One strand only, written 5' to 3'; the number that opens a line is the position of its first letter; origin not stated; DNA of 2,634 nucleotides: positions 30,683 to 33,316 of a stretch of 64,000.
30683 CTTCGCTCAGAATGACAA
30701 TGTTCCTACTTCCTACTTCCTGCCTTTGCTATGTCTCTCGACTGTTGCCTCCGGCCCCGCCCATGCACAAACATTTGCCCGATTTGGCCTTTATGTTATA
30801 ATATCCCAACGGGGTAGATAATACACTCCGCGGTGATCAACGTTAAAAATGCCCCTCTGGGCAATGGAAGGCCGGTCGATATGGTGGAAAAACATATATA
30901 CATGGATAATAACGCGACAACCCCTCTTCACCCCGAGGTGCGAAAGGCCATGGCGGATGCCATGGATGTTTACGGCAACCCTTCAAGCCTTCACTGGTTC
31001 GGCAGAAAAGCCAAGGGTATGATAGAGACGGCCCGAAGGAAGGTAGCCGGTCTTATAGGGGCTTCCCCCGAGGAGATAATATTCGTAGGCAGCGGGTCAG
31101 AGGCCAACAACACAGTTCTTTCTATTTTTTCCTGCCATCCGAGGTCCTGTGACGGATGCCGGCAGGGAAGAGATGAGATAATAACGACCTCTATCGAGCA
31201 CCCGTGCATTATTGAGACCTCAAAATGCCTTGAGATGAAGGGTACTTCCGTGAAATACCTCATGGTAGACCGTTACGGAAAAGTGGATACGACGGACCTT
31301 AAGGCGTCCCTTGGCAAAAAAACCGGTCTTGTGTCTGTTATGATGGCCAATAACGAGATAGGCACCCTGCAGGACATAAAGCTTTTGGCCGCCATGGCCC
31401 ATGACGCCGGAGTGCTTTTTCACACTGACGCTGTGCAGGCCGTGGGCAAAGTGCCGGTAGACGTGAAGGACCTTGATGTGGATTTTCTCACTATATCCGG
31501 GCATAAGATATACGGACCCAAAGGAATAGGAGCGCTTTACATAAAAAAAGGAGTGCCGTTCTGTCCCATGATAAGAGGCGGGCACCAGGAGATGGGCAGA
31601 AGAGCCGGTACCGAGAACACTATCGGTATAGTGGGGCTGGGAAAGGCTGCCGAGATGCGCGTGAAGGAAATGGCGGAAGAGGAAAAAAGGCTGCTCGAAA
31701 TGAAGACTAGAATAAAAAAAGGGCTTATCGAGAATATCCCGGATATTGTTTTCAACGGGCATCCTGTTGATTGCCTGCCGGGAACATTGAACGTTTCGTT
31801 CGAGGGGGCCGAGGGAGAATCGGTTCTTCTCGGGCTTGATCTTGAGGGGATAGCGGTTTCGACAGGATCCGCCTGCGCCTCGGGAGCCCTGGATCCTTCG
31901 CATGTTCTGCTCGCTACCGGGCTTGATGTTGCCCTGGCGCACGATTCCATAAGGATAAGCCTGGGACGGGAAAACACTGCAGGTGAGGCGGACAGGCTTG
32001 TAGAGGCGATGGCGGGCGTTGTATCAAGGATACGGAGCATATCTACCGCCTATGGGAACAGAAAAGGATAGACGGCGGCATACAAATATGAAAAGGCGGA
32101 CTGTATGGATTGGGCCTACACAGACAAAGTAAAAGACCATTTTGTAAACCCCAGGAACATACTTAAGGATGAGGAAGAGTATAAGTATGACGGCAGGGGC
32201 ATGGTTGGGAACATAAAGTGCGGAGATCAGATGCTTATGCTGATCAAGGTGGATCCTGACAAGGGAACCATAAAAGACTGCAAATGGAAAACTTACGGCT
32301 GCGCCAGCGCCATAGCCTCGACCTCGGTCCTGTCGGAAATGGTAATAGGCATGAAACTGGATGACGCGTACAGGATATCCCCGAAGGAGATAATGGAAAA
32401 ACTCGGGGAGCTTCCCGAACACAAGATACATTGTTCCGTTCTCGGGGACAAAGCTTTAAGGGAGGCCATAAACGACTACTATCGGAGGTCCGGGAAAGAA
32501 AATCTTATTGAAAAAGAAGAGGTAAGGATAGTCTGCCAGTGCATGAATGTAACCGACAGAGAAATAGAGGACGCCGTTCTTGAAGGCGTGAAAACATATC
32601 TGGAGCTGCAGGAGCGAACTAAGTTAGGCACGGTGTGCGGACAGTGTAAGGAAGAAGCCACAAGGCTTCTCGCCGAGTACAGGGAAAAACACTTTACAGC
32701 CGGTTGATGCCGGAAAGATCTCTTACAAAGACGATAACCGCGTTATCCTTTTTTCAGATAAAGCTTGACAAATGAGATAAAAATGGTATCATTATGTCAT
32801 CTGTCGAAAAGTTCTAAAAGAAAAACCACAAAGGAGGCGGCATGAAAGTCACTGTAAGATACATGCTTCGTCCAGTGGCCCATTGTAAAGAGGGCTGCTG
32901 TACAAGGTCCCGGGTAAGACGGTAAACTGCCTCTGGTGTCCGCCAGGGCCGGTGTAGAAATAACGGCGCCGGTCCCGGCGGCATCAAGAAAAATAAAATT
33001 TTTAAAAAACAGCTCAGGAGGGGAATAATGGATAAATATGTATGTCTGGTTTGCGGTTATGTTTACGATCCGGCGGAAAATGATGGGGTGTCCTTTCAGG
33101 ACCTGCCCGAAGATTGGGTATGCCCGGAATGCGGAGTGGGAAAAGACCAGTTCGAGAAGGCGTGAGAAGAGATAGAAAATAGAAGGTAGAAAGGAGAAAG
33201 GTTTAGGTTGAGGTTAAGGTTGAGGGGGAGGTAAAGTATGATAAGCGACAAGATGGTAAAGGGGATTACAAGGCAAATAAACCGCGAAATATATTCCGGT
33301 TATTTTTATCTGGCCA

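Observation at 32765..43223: Shared operator-like palindrome in two promoters predicts an Rrf2 regulon linking the rubredoxin-to-DoxX stress operon with rrf2-fd-hcp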

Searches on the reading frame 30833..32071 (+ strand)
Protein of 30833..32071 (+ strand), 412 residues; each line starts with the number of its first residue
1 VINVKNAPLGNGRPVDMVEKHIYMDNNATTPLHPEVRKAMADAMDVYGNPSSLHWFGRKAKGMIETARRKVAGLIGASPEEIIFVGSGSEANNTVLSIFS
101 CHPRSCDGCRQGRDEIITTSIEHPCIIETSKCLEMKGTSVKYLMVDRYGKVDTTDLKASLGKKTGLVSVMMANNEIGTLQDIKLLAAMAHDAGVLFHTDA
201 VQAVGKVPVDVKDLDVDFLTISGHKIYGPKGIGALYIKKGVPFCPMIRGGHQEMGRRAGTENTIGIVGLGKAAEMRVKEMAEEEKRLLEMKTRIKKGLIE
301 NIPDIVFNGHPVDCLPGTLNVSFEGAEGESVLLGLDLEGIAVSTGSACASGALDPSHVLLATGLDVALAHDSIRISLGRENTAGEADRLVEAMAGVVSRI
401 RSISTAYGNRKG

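Call 9: search_protein_families(library=pfam, proteins=[window:30833-32071:+], max_evalue=0.01)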
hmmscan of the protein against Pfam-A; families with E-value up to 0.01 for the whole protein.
window:30833-32071:+ (412 aa): 3 families
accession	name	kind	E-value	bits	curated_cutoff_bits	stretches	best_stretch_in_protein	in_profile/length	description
PF00266.25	Aminotran_5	-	3.8e-81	273.4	21.5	1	22-389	1-371/371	Aminotransferase class-V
PF01212.27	Beta_elim_lyase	-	1.3e-06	28.4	27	1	70-225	40-199/288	Beta-eliminating lyase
PF01041.23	DegT_DnrJ_EryC1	-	0.00015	21.5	19.8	1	81-205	41-151/360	DegT/DnrJ/EryC1/StrS aminotransferase family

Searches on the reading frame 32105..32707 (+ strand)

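Call 9: search_protein_families(library=pfam, proteins=[window:32105-32707:+], max_evalue=0.01)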
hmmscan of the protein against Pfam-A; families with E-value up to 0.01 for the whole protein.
window:32105-32707:+ (200 aa): 2 families
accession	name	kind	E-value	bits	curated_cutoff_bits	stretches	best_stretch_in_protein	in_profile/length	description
PF01592.21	NifU_N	-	2.2e-41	141.4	22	1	4-130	1-125/127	NifU-like N terminal domain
PF04324.20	Fer2_BFD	-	1.8e-14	54.3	26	1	142-191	1-50/50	BFD-like [2Fe-2S] binding domain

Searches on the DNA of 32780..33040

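Call 42: search_rna_families(source=window, start=32780, end=33040, threshold=evalue, max_evalue=10)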
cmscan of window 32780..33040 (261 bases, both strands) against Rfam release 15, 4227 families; matches with E-value up to 10: 6.
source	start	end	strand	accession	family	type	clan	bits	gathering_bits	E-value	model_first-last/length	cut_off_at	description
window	32814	32849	+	RF01375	CRISPR-DR62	Gene; CRISPR;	-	17.7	45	9.9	1-37/37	no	CRISPR RNA direct repeat element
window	32961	33040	-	RF01796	frnS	Gene; sRNA;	-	15.1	60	3.3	39-119/119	5'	Fumarate/nitrate reductase regulator sRNA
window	32935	33024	+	RF02991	GP20-a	Cis-reg;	-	13.6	47.2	8.3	1-97/97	no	GP20-a RNA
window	32961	33011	-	RF03532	SQ2397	Cis-reg;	-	12.7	100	6.4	170-226/243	no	Cis-regulator of HTH transcription factor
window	32982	33040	+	RF02376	antisense_SR1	Gene; sRNA;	-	12.2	45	3.2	1-59/210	3'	SR1 sRNA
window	32864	32900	+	RF02677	NsiR4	Gene; sRNA;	-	12.1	40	3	30-65/65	no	Nitrogen stress-induced RNA 4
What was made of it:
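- Tried and rejected: A permissive scan of 32780-33040 gave only chance-level hits (call 42).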

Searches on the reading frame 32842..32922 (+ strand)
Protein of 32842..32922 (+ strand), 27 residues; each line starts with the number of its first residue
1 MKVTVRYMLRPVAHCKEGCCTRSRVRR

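Call 25: search_protein_families(library=ncbifam, proteins=[window:32842-32922:+], max_evalue=0.01)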
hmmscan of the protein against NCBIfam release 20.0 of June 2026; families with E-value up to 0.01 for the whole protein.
window:32842-32922:+ (27 aa): 0 families

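Call 44: search_protein_families(library=pfam, proteins=[window:32842-32922:+], max_evalue=1)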
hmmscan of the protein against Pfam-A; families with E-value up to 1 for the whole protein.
seq(27 aa): 0 families
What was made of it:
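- Tried and rejected: Pfam and NCBIfam gave nothing (calls 25, 44).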

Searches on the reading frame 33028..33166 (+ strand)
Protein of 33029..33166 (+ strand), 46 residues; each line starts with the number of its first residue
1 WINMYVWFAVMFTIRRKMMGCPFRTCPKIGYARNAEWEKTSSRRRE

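Call 6: search_protein_families(library=pfam, proteins=[window:33029-33166:+], max_evalue=0.01)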
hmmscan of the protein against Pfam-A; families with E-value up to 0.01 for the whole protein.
window:33029-33166:+ (46 aa): 0 families

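Call 25: search_protein_families(library=ncbifam, proteins=[window:33028-33162:+], max_evalue=0.01)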
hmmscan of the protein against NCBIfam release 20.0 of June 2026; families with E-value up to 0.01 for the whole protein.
window:33028-33162:+ (45 aa): 4 families
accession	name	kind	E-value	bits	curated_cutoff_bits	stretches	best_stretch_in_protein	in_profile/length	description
NF045768.1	RubredRD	equivalog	1.2e-19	70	90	1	1-43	1-50/54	rubredoxin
NF003954.0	PRK05452.1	equivalog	2.4e-07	30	711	1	3-44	425-473/479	anaerobic nitric oxide reductase flavorubredoxin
NF045720.1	rubredox_RCKP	subfamily_domain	0.00045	19.7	45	0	32-44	22-33/34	RCKP-type rubredoxin-like domain-containing protein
NF033497.1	rubre_like_arch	subfamily_domain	0.007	16.1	32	0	4-18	1-15/34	rubrerythrin-like domain-containing protein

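Call 44: search_protein_families(library=pfam, proteins=[window:33028-33162:+], max_evalue=1)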
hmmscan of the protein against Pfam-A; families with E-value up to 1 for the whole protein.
window:33028-33162:+ (45 aa): 21 families
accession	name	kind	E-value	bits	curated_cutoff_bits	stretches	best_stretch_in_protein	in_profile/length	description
PF00301.25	Rubredoxin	-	2.8e-15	56.5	23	1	3-42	1-47/47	Rubredoxin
PF21349.2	RUBY_RBDX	-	6.2e-08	32.4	26.5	2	26-43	15-30/30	Rubrerythrin, rubredoxin-like domain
PF09723.15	Zn_ribbon_8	-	0.0022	18.4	34.4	1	4-38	6-35/41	Zinc ribbon domain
PF08271.17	Zn_Ribbon_TF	-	0.0023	17.9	29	1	4-18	20-34/43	TFIIB zinc-binding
PF16866.11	PHD_4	-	0.0097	16.3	30.6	1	17-35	46-64/65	PHD-finger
PF08792.16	A2L_zn_ribbon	-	0.02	15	22.9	0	2-13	20-31/33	A2L zinc ribbon domain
PF13465.12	zf-H2C2_2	-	0.021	15.6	40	0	2-13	13-24/26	Zinc-finger double domain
PF00641.23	Zn_ribbon_RanBP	-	0.04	13.6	27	1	27-37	2-12/30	Zn-finger in Ran binding protein and others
PF10058.14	Zn_ribbon_10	-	0.041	14.1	24.2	0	29-37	44-52/54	ER junction formation factor lunapark, zinc ribbon finger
PF07282.18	Cas12f1-like_TNB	-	0.058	14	26.3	1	6-37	31-48/60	Cas12f1-like, TNB domain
PF00096.32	zf-C2H2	-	0.079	13.9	25.2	0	4-14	1-11/23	Zinc finger, C2H2 type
PF23458.2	DUF7130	-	0.095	13.1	35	1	5-42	55-83/89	Domain of unknown function (DUF7130)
PF17283.8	Zn_ribbon_SprT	-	0.11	13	28.1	0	3-13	4-14/38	SprT-like zinc ribbon domain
PF05191.20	ADK_lid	-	0.11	12.8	26.6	0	4-36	2-28/36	Adenylate kinase, active site lid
PF02148.25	zf-UBP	-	0.13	13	22.7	1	3-15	10-22/63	Zn-finger in ubiquitin-hydrolases and other protein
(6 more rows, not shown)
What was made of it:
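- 33028..33165 (+): Rubredoxin (45 aa). Pfam PF00301, E 2.8e-15 (call 44); NCBIfam (call 25).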
